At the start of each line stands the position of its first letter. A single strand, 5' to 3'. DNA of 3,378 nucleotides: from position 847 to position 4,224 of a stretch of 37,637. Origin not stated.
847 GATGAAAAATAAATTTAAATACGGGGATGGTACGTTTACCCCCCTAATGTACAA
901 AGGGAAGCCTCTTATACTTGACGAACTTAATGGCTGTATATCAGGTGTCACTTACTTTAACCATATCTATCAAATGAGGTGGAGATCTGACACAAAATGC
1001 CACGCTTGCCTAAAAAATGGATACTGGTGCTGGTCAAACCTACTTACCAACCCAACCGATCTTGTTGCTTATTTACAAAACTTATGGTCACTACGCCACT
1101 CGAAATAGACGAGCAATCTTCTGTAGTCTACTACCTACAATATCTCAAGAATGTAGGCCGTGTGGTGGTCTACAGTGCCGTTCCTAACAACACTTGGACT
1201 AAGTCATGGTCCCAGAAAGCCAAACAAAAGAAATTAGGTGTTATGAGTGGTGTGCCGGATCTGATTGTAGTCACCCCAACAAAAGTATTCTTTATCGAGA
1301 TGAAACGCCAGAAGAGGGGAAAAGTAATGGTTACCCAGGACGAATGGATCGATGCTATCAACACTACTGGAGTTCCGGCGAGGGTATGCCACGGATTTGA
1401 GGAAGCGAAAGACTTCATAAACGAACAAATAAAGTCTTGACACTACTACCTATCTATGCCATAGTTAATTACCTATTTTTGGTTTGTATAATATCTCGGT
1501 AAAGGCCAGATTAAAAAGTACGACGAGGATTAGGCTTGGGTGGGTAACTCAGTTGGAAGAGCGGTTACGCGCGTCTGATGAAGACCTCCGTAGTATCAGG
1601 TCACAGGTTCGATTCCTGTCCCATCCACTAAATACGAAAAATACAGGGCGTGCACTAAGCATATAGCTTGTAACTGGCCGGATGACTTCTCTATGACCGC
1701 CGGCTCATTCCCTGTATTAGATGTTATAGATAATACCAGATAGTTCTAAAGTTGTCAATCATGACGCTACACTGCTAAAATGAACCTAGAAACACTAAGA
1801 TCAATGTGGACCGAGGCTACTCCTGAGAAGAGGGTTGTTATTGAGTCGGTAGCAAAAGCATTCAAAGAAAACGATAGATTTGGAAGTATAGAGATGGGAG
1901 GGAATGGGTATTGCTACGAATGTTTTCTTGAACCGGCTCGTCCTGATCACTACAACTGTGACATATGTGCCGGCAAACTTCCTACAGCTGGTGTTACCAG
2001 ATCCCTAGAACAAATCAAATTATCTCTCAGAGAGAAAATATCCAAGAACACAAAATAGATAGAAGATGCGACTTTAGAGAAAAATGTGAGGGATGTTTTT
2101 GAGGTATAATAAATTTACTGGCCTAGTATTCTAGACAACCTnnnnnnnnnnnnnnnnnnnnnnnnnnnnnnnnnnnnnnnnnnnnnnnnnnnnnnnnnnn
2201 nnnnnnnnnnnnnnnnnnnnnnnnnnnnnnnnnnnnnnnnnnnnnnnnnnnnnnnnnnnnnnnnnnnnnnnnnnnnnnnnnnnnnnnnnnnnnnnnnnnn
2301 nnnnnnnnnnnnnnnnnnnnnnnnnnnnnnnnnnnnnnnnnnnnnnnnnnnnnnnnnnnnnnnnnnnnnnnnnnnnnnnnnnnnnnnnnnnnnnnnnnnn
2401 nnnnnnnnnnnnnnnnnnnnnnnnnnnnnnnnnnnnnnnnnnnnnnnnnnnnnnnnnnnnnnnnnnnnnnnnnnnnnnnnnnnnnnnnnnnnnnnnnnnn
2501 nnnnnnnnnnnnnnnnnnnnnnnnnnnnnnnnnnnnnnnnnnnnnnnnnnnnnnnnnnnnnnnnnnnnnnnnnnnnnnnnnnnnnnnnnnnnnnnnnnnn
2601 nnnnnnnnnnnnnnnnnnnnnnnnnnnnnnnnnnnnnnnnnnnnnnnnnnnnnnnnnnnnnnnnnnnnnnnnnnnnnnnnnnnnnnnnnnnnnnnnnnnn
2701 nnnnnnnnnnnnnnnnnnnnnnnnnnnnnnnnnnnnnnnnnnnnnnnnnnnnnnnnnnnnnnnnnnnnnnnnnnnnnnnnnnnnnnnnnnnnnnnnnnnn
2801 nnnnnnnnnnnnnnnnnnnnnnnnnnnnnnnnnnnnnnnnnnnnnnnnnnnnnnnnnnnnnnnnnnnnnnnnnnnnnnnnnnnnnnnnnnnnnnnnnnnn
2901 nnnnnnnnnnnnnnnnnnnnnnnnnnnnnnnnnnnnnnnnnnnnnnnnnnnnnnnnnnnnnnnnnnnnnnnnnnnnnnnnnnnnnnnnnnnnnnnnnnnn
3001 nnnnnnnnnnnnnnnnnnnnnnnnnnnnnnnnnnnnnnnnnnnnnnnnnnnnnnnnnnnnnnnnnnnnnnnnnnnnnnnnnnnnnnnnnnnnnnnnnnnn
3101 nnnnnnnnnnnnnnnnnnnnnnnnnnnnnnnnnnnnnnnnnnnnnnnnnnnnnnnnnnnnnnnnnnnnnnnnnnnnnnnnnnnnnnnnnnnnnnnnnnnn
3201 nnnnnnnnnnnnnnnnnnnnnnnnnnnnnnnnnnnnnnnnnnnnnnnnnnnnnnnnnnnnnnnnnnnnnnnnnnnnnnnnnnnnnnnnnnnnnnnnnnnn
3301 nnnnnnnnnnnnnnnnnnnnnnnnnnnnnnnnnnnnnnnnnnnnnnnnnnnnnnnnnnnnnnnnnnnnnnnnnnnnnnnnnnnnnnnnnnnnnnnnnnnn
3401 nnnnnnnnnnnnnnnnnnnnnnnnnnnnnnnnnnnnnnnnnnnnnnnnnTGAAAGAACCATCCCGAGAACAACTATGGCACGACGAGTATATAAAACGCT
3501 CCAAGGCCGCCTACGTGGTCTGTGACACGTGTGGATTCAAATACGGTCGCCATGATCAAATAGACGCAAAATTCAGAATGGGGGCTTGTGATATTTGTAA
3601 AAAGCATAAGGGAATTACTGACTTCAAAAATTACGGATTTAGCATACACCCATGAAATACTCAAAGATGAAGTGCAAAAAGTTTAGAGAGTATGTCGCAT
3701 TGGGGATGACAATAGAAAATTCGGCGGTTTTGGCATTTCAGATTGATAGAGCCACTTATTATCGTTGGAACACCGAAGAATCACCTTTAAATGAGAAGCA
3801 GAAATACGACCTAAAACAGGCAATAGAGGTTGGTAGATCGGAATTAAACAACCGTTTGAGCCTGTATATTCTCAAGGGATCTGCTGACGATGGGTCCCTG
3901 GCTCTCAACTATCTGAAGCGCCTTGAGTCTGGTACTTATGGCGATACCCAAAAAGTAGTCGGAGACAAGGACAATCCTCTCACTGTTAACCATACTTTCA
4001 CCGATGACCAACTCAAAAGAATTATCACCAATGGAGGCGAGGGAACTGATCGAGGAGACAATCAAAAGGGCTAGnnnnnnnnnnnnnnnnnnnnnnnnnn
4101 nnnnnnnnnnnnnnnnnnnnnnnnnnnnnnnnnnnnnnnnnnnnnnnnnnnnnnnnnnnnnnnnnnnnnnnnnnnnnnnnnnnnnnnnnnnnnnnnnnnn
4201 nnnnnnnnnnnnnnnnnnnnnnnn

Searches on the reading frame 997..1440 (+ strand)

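Call 75: search_protein_families(library=pfam, proteins=[window:997-1440:+], max_evalue=0.01)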
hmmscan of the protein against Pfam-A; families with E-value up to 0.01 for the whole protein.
window:997-1440:+ (147 aa): 2 families
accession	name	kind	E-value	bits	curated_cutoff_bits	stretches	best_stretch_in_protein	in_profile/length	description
PF08774.17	VRR_NUC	-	3.5e-11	43.6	23.8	1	68-134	46-115/116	VRR-NUC domain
PF08378.17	NERD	-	0.0074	17.2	22.1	0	87-121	39-73/111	Nuclease-related domain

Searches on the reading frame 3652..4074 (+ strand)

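Call 75: search_protein_families(library=pfam, proteins=[window:3652-4074:+], max_evalue=0.01)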
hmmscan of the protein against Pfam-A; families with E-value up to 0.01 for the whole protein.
window:3652-4074:+ (140 aa): 1 family
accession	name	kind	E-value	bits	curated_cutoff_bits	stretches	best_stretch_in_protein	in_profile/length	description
PF13022.12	HTH_Tnp_1_2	-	0.0015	19.1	27.9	1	28-108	35-111/122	Helix-turn-helix of insertion element transposase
